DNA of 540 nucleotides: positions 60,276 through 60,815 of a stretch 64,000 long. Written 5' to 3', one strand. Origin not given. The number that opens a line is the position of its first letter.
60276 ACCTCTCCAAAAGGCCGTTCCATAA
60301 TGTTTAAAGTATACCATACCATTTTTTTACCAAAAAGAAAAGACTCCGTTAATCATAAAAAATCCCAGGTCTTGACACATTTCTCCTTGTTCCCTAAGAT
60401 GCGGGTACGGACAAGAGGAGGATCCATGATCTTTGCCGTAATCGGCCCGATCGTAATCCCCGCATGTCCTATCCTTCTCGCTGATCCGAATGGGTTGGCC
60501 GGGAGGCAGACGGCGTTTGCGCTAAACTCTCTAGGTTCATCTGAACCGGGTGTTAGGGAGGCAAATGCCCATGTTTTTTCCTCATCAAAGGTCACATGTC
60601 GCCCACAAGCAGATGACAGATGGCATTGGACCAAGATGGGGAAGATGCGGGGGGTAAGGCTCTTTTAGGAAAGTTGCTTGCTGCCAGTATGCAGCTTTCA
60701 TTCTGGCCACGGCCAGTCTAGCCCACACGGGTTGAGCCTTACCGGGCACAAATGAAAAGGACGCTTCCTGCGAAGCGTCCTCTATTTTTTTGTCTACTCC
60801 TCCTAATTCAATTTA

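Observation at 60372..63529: Orphan Upf1-like SF1 helicase with an unassignable ~330-aa N-terminus, bracketed by two self-contained mini-transcription units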

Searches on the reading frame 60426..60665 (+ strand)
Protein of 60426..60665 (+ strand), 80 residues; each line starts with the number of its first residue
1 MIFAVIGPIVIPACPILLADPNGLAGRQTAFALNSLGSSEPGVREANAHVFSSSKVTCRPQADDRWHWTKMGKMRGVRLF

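Call 104: search_protein_families(library=pfam, proteins=[window:60426-60665:+], max_evalue=1)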
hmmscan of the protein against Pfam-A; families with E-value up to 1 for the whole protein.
seq(80 aa): 0 families

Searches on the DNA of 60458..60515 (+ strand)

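Call 107: build_rna_model(alignment_id=A12)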
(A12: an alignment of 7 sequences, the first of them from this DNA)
Model R1 built from alignment A12 (7 sequences, 70 columns); structure: RNAalifold consensus.
model positions 57; base pairs 14; branch points 0; effective number of sequences 7; information 0.697 bits per position. Calibrated on 0.2 Mb of random sequence (short: E-values are rough).
structure used (alignment columns):
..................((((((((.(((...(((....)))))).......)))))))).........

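Call 108: search_with_rna_model(model_id=R1, sources=[window, L002, L003, L005, L010, L013, L014, L015, L016, L017, L019, L020], max_evalue=5)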
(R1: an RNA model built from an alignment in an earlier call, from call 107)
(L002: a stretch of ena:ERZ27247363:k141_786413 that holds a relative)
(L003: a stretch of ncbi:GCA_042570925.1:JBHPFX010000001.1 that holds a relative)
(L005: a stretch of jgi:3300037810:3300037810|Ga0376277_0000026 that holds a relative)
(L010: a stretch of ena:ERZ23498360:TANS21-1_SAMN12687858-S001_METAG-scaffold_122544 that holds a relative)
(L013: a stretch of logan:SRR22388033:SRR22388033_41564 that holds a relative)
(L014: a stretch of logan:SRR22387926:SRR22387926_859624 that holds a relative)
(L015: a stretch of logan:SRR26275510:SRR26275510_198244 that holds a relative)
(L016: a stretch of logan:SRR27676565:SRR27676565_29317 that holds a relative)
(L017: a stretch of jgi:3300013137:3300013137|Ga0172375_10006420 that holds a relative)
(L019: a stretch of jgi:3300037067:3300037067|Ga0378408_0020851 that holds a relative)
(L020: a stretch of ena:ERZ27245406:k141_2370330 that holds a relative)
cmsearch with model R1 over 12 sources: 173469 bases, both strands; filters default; matches with E-value up to 5: 10.
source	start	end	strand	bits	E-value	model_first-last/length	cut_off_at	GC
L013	7613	7669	-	60.7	2.2e-14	1-57/57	no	0.65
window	60459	60515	+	55.7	5.5e-13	1-57/57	no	0.65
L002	12598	12654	-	53.7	2.1e-12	1-57/57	no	0.65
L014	2892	2948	-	48.7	5.6e-11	1-57/57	no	0.53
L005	10604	10660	-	46.6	2.1e-10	1-57/57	no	0.53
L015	2866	2925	-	43.4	1.7e-09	1-57/57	no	0.62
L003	10711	10773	-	33.3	1.3e-06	1-57/57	no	0.65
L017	4505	4547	+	12.4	1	1-57/57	no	0.79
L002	9690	9739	+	12.3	1.1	1-57/57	no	0.66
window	37148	37209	+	10.5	3.7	1-57/57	no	0.48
